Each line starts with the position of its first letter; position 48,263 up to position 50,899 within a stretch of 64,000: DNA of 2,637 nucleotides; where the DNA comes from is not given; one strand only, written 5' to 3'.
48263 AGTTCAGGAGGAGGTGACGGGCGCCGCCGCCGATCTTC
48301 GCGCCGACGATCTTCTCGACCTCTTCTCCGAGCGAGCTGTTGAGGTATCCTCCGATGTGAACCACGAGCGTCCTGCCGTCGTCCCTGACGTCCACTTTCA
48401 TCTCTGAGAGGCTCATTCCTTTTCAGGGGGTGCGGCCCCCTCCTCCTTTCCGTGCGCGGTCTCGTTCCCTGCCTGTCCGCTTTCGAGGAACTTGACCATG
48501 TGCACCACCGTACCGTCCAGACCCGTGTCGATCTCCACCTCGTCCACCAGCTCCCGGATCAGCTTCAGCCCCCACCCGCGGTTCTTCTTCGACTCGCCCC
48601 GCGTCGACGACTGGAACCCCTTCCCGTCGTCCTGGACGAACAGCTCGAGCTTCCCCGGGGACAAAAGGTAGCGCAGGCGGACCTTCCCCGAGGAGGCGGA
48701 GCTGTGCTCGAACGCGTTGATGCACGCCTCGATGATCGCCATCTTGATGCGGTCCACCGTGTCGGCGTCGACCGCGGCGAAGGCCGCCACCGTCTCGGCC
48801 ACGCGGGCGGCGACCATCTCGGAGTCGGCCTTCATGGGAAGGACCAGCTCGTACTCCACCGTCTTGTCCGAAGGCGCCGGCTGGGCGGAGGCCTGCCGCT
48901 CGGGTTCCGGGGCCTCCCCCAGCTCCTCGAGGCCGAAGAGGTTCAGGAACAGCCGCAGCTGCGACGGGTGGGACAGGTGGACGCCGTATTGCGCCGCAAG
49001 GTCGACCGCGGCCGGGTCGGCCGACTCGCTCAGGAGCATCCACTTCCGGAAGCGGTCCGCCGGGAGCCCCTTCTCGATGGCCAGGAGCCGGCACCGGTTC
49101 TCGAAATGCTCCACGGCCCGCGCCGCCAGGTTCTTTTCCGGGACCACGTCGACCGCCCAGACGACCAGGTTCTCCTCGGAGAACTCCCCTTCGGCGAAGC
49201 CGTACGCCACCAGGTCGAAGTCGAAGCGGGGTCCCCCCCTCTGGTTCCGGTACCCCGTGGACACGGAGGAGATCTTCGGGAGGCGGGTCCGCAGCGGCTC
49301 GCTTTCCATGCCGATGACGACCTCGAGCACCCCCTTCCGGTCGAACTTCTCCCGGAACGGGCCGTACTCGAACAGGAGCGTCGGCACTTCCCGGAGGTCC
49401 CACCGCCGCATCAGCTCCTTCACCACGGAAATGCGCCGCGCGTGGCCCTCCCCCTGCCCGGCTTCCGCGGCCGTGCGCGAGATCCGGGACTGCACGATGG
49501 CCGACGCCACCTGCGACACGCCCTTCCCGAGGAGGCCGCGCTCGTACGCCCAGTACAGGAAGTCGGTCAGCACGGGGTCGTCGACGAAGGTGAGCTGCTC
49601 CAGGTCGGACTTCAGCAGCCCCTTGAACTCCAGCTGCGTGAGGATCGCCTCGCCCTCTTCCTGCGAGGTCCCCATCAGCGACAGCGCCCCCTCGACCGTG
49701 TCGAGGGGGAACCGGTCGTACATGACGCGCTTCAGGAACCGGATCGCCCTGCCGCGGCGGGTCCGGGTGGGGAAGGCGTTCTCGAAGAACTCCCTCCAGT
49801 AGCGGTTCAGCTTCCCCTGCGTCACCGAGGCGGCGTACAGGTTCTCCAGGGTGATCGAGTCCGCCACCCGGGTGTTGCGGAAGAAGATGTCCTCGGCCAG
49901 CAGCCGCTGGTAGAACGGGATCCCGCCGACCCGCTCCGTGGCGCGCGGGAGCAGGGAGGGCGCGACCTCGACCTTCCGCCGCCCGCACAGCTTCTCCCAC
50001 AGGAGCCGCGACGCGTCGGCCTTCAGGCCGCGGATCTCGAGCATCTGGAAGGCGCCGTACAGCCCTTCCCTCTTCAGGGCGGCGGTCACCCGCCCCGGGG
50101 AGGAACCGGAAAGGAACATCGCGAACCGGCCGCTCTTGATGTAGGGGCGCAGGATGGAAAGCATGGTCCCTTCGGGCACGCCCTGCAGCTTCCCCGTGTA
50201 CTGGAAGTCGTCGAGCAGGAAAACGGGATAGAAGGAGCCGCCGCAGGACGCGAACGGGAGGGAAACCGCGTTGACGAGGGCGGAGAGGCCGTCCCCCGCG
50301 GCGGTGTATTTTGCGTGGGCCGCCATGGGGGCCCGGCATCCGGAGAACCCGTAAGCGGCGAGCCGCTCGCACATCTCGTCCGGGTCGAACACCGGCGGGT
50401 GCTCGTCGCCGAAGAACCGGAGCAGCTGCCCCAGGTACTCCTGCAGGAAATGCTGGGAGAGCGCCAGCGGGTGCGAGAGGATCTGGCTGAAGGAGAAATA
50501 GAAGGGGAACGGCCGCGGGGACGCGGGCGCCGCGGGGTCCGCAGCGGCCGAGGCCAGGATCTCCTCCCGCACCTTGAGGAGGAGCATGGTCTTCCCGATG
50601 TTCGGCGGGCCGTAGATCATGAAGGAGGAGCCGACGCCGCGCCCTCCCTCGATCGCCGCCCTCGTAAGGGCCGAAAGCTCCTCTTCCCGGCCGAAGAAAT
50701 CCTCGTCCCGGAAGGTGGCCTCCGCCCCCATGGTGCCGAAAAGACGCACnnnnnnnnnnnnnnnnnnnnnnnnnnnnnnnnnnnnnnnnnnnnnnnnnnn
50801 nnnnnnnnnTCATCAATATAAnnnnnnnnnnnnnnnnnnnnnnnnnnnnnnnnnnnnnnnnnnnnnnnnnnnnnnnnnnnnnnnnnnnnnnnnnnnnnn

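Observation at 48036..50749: Partner-switching pair in which the RsbW-like kinase is the C-terminus of a large AAA/Arch_ATPase NTPase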

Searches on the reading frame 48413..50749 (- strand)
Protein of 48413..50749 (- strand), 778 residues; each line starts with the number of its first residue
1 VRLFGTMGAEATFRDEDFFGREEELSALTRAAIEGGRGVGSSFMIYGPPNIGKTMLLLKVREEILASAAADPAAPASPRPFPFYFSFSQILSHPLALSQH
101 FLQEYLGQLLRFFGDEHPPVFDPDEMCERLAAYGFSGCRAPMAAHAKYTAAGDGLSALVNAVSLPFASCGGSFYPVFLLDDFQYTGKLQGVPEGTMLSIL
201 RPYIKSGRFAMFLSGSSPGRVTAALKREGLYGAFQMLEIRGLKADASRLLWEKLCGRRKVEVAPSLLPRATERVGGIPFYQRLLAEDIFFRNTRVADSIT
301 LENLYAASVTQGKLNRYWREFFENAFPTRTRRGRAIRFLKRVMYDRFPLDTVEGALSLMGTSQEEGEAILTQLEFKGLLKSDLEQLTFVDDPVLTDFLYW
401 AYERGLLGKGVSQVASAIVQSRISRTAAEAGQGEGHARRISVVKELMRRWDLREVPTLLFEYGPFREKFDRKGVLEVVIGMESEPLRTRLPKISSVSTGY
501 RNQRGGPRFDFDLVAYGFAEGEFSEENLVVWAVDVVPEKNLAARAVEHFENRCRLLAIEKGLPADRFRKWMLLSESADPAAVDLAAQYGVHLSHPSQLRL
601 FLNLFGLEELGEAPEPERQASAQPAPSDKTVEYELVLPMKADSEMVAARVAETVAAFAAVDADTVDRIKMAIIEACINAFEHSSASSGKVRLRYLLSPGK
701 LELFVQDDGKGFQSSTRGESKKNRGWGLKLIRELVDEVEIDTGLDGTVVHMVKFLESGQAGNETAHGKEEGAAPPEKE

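Call 3: search_protein_families(library=pfam, proteins=[window:48413-50749:-], max_evalue=0.1)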
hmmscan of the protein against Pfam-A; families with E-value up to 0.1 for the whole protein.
window:48413-50749:- (778 aa): 5 families
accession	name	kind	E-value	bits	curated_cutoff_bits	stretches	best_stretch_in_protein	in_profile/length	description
PF13581.12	HATPase_c_2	-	5.6e-21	75.3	27.4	1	647-753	11-127/127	Histidine kinase-like ATPase domain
PF13191.12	AAA_16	-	1.7e-08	35.6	32.6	1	18-183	2-142/167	AAA ATPase domain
PF02518.31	HATPase_c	-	1.7e-06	28.9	26.4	1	666-750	4-104/111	Histidine kinase-, DNA gyrase B-, and HSP90-like ATPase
PF01637.24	ATPase_2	-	0.00042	20.6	33.2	1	18-63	1-43/225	ATPase domain predominantly from Archaea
PF05729.18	NACHT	-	0.065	13.5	26.7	0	44-110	4-62/167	NACHT domain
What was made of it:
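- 48413..50749 (-): Gene for the 778-aa fusion protein: AAA+ NTPase, winged helix, dead nuclease fold, RsbW-type kinase. Pfam AAA_16 and HATPase_c_2 in call 3.
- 49880..50710 (-): AAA+ P-loop core and lid (residues ~14-290), Arch_ATPase/ATPase_2 type. AAA_16 above cutoff in call 3.
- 48488..48859 (-): RsbW/SpoIIAB-type GHKL serine kinase domain (residues ~631-754) with N, G1 and G2 boxes. HATPase_c_2 E 5.6e-21 (call 3).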

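Call 4: search_protein_families(library=ncbifam, proteins=[window:48413-50749:-], max_evalue=0.1)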
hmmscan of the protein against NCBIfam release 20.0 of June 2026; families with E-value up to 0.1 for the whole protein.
window:48413-50749:- (778 aa): 11 families
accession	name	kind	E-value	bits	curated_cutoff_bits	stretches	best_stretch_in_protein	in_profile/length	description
NF003144.0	PRK04069.1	equivalog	2.4e-13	49.8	145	1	633-764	8-152/161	anti-sigma B factor RsbW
TIGR01924.1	rsbW_low_gc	equivalog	2.6e-11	43.2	155.05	1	635-764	10-152/159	anti-sigma B factor RsbW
NF041045.1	RsbA_anti_sig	subfamily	4.8e-09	35.9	210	1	622-751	173-300/303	anti-sigma factor RsbA family regulatory protein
TIGR01925.2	spIIAB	equivalog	2e-08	34.2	135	1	643-755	11-136/137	anti-sigma F factor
NF052443.1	SensHisKinMctS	equivalog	8.8e-05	21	700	1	672-750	364-443/457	two-component system sensor histidine kinase MctS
NF008184.0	PRK10935.1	equivalog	0.0023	16.6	553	1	671-735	475-534/565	nitrate/nitrite two-component system sensor histidine kinase NarQ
NF051872.1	HisKinPhyk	equivalog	0.0096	14.5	750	1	635-716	416-499/537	sensor histidine kinase PhyK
NF047786.1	his_kin_MadS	equivalog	0.01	15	500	1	671-711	341-379/434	MadS family sensor histidine kinase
NF008649.0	PRK11644.1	equivalog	0.013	14.2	408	1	673-736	418-474/499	signal transduction histidine-protein kinase/phosphatase UhpB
TIGR03903.1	TOMM_kin_cyc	equivalog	0.065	11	705.75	0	18-65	483-530/1267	TOMM system kinase/cyclase fusion protein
NF008298.1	PRK11086.1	subfamily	0.082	11.3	520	0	672-740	431-505/529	DcuS/MalK family sensor histidine kinase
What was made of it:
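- On Orthologue of anti-sigma factor RsbW or SpoIIAB (NCBIfam equivalogs): SpoIIAB 34.2 against 135 (call 4).
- Closest known: RsbW-RsbV and SpoIIAB-SpoIIAA partner switches of Bacillus. Different: RsbW and SpoIIAB equivalog models are far below their cutoffs (call 4).
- RsbW and SpoIIAB equivalog models score far below their cutoffs (49.8 against 145, and 34.2 against 135; call 4).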

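Call 5: find_homologous_proteins(query=window:48413-50749:-)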
Query window:48413-50749:- (778 aa): 128 proteins with E <= 0.001 among 8000 candidates; the best 120 are listed.
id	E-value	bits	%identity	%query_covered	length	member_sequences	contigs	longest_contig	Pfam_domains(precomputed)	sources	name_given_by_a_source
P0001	0.0e+0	1735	100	99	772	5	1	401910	PF13581.13,PF02518.32,PF13191.13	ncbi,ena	-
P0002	0.0e+0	1527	87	100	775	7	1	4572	PF13581.13,PF02518.32,PF13191.13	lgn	-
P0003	0.0e+0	1504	86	99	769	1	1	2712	PF13581.13,PF02518.32,PF13191.13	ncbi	-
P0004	0.0e+0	1472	86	97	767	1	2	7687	PF13581.13,PF02518.32,PF13191.13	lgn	-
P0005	0.0e+0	1394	79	100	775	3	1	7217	PF13581.13,PF02518.32,PF13191.13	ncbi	-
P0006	0.0e+0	1383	81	97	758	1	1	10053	PF13581.13,PF02518.32,PF13191.13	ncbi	ncbi:MAG: ATP-binding protein [Thermodesulfobacteriota bacterium]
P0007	0.0e+0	1375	80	98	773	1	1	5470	PF13581.13,PF02518.32,PF01637.25,PF13191.13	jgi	-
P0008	0.0e+0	1365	78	99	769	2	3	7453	PF13581.13,PF02518.32,PF13191.13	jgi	jgi:serine/threonine-protein kinase RsbW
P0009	0.0e+0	1347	77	99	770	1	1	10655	PF13581.13,PF02518.32,PF13191.13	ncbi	-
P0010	0.0e+0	1331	76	100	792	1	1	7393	PF13581.13,PF02518.32,PF13191.13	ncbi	-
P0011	0.0e+0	1312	74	100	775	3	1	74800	PF13581.13,PF02518.32,PF13191.13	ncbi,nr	ncbi:MAG: hypothetical protein C4529_09225 [Deltaproteobacteria bacterium]|nr:MAG: hypothetical prot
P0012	0.0e+0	1310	77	100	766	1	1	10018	PF13581.13,PF02518.32,PF13191.13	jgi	jgi:serine/threonine-protein kinase RsbW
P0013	0.0e+0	1303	76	98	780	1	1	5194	PF13581.13,PF02518.32,PF01637.25,PF13191.13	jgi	-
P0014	0.0e+0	1302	76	100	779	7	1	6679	PF13581.13,PF02518.32,PF13191.13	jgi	-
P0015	0.0e+0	1302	76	97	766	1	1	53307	PF13581.13,PF02518.32,PF13191.13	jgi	-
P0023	0.0e+0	1271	73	100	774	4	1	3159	PF13581.13,PF02518.32,PF01637.25,PF13191.13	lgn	-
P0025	0.0e+0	1265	74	99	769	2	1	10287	PF13581.13,PF02518.32,PF01637.25,PF13191.13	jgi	jgi:serine/threonine-protein kinase RsbW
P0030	0.0e+0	1252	73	100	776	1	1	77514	PF13581.13,PF02518.32,PF01637.25,PF13191.13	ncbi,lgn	ncbi:MAG: hypothetical protein OHK0028_03170 [Deltaproteobacteria bacterium]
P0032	0.0e+0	1249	74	96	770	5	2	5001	PF13581.13,PF02518.32,PF01637.25,PF13191.13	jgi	jgi:serine/threonine-protein kinase RsbW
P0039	0.0e+0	1102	65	97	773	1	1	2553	PF13581.13,PF02518.32,PF01637.25,PF13191.13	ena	-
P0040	0.0e+0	1086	63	100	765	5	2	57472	PF13581.13,PF02518.32,PF01637.25,PF13191.13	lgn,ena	-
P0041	0.0e+0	1084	63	99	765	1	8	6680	PF13581.13,PF01637.25,PF13191.13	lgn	-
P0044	0.0e+0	1077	62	100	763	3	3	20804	PF13581.13,PF01637.25,PF13191.13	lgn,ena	-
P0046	0.0e+0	1077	64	94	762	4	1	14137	PF13581.13,PF02518.32,PF01637.25,PF13191.13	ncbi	-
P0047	0.0e+0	1076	63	94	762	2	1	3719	PF13581.13,PF02518.32,PF01637.25,PF13191.13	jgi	-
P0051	0.0e+0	1073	63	94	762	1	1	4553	PF13581.13,PF02518.32,PF01637.25,PF13191.13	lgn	-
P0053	0.0e+0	1072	63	100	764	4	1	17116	PF13581.13,PF02518.32,PF01637.25,PF13191.13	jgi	jgi:serine/threonine-protein kinase RsbW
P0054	0.0e+0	1070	62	100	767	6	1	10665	PF13581.13,PF02518.32,PF01637.25,PF13191.13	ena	-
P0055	0.0e+0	1069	63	100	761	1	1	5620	PF13581.13,PF01637.25,PF13191.13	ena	-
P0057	0.0e+0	1068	63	100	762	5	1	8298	PF13581.13,PF02518.32,PF01637.25,PF13191.13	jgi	jgi:serine/threonine-protein kinase RsbW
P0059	0.0e+0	1067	62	97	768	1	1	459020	PF13581.13,PF02518.32,PF01637.25,PF13191.13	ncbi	-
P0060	0.0e+0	1067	62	100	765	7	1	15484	PF13581.13,PF02518.32,PF01637.25,PF13191.13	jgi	-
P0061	0.0e+0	1066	63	100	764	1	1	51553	PF13581.13,PF01637.25,PF13191.13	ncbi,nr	ncbi:MAG: ATP-binding protein [Deltaproteobacteria bacterium]|nr:ATP-binding protein [Deltaproteobac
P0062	0.0e+0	1066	62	100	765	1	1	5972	PF13581.13,PF02518.32,PF01637.25,PF13191.13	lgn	-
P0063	0.0e+0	1066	62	97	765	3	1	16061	PF13581.13,PF02518.32,PF01637.25,PF13191.13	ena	-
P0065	0.0e+0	1065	63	100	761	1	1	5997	PF13581.13,PF01637.25,PF13191.13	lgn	-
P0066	0.0e+0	1065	63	100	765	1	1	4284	PF13581.13,PF01637.25,PF13191.13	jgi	-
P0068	0.0e+0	1062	62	100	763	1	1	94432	PF13581.13,PF02518.32,PF01637.25,PF13191.13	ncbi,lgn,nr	ncbi:MAG: ATP-binding protein [Deltaproteobacteria bacterium]|nr:ATP-binding protein [Deltaproteobac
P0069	0.0e+0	1061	62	99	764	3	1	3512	PF13581.13,PF02518.32,PF01637.25,PF13191.13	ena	-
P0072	0.0e+0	1058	62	100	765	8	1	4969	PF13581.13,PF02518.32,PF01637.25,PF13191.13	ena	-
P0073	0.0e+0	1058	61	100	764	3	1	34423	PF13581.13,PF02518.32,PF01637.25,PF13191.13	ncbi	-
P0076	0.0e+0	1058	62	99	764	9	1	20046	PF13581.13,PF02518.32,PF01637.25,PF13191.13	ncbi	ncbi:MAG: ATP-binding protein [Candidatus Deferrimicrobiaceae bacterium]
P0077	0.0e+0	1055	62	99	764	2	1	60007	PF13581.13,PF02518.32,PF01637.25,PF13191.13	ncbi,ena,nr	ncbi:MAG TPA: ATP-binding protein [Candidatus Limnocylindria bacterium]|nr:ATP-binding protein [Cand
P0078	0.0e+0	1055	61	99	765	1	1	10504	PF13581.13,PF02518.32,PF01637.25,PF13191.13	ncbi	-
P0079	0.0e+0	1055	61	100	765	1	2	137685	PF13581.13,PF02518.32,PF01637.25,PF13191.13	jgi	-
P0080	0.0e+0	1054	61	100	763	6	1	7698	PF13581.13,PF02518.32,PF01637.25,PF13191.13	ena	-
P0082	0.0e+0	1053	62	99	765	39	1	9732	PF13581.13,PF02518.32,PF01637.25,PF13191.13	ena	-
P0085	0.0e+0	1051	62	99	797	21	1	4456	PF13581.13,PF02518.32,PF01637.25,PF13191.13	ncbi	-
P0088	0.0e+0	1046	61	99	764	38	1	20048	PF13581.13,PF02518.32,PF01637.25,PF13191.13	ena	-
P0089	0.0e+0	1044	62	97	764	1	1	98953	PF13581.13,PF02518.32,PF01637.25,PF13191.13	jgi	jgi:anti-sigma regulatory factor (Ser/Thr protein kinase)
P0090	0.0e+0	1043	62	99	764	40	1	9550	PF13581.13,PF02518.32,PF01637.25,PF13191.13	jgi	jgi:serine/threonine-protein kinase RsbW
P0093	0.0e+0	1040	60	100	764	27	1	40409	PF13581.13,PF02518.32,PF01637.25,PF13191.13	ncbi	ncbi:MAG: ATP-binding protein [Candidatus Deferrimicrobiaceae bacterium]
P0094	0.0e+0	1039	60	100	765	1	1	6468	PF13581.13,PF02518.32,PF01637.25,PF13191.13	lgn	-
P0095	0.0e+0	1038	60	99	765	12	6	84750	PF13581.13,PF02518.32,PF01637.25,PF13191.13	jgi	jgi:serine/threonine-protein kinase RsbW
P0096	0.0e+0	1037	61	99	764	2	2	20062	PF13581.13,PF02518.32,PF01637.25,PF13191.13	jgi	jgi:serine/threonine-protein kinase RsbW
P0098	0.0e+0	1025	61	99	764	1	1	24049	PF13581.13,PF02518.32,PF01637.25,PF13191.13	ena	-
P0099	0.0e+0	1025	61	99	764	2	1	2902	PF13581.13,PF02518.32,PF01637.25,PF13191.13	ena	-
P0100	0.0e+0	1025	61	99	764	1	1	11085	PF13581.13,PF02518.32,PF01637.25,PF13191.13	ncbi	-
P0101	0.0e+0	1020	61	98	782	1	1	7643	PF13581.13,PF02518.32,PF01637.25,PF13191.13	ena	-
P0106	4.9e-266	903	54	97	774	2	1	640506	PF13581.13,PF02518.32,PF13191.13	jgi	jgi:serine/threonine-protein kinase RsbW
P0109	4.1e-261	887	60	83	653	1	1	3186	PF01637.25,PF13191.13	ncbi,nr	ncbi:MAG: hypothetical protein R3239_02360, partial [Thermodesulfobacteriota bacterium]|nr:hypotheti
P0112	5.8e-223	761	47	99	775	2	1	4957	PF13581.13,PF02518.32,PF01637.25,PF13191.13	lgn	-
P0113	7.5e-222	757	47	97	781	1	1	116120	PF13581.13,PF02518.32,PF01637.25,PF13191.13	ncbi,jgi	-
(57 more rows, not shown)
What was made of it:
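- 48413..50749 (-): 128 full-length homologues in call 5.
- Checked: One database gene call starts at Met7, giving 772 aa (call 5).
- Tried and rejected: More than 100 independent contigs encode the same ~765-aa architecture (call 5).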

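Call 6: search_solved_structures(query=window:48413-50749:-, max_evalue=1, show_alignments=2)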
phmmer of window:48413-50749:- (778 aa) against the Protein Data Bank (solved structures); distinct sequences matched with E-value up to 1: 5.
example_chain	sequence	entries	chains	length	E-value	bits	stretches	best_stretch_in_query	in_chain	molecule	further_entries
6m36_A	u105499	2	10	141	5.9e-06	28.3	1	650-755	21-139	Serine-protein kinase RsbW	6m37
1til_A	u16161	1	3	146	0.00066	21.5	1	641-758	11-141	Anti-sigma F factor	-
1l0o_A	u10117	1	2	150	0.00098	21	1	641-755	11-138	Anti-sigma F factor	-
1th8_A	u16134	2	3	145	0.0025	19.6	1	641-753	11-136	Anti-sigma F factor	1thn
4gt8_A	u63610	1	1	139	0.72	11.5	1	664-738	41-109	Sensor protein vraS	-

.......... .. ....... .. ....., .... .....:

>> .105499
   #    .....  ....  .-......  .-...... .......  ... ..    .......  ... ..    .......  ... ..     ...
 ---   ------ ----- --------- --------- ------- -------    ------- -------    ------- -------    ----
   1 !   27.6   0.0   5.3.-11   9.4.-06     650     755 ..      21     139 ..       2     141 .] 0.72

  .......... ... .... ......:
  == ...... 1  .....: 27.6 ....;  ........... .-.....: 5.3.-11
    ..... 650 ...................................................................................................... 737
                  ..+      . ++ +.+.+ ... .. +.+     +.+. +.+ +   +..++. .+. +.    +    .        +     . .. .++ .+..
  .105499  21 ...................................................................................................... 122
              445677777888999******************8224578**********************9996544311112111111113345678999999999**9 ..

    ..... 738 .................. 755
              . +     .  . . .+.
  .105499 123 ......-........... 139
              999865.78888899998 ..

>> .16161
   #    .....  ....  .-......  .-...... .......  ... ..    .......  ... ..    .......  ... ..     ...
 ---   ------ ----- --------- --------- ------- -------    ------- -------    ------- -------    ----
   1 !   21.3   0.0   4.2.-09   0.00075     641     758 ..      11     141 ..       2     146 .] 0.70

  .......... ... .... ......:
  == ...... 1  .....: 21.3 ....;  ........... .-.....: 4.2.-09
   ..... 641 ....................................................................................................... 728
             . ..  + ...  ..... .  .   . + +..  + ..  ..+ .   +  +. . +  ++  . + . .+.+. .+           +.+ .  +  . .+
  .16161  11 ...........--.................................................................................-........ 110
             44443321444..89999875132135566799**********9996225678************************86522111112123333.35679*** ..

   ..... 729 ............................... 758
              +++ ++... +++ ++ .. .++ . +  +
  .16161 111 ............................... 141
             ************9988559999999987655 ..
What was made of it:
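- Checked: PDB RsbW 6m36 matches at E 6e-6 (call 6).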

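Call 8: find_encoding_contigs(protein=P0113, flank=8000, max_places=2)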
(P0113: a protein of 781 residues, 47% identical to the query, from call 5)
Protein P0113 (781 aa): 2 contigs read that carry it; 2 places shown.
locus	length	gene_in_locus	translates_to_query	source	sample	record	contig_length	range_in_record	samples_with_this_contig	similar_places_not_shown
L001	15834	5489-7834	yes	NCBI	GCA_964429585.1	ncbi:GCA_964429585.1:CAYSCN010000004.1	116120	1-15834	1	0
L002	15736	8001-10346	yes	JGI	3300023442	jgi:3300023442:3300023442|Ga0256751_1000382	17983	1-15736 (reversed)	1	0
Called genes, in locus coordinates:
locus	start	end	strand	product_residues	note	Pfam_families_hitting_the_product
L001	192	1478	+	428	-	PF13439:Glyco_transf_4, PF20706:GT4-conflict, PF13477:Glyco_trans_4_2 (weak), PF13579:Glyco_trans_4_4, PF00534:Glycos_transf_1, PF13692:Glyco_trans_1_4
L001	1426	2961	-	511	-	PF10150:RNase_E_G, PF20833:RNase_E_G_Thio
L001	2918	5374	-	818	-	PF19864:Radical_SAM_N2, PF04055:Radical_SAM, PF10105:DUF2344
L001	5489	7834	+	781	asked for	PF01637:ATPase_2 (weak), PF13191:AAA_16, PF13581:HATPase_c_2, PF02518:HATPase_c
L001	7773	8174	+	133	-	PF01740:STAS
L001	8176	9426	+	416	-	PF13487:HD_5, PF01966:HD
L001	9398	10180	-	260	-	PF01261:AP_endonuc_2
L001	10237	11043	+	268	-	PF00392:GntR, PF13412:HTH_24 (weak), PF07729:FCD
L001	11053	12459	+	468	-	PF03841:SelA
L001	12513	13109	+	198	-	PF01844:HNH, PF13395:HNH_4 (weak), PF14279:HNH_5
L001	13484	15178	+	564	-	PF05157:MshEN, PF00437:T2SSE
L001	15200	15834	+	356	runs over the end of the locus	PF00437:T2SSE, PF13401:AAA_22 (faint)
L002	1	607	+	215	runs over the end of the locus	PF13549:ATP-grasp_5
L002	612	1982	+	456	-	PF13380:CoA_binding_2, PF13607:Succ_CoA_lig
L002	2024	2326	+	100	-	PF02596:DUF169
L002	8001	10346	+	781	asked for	PF01637:ATPase_2 (weak), PF13191:AAA_16, PF13581:HATPase_c_2, PF02518:HATPase_c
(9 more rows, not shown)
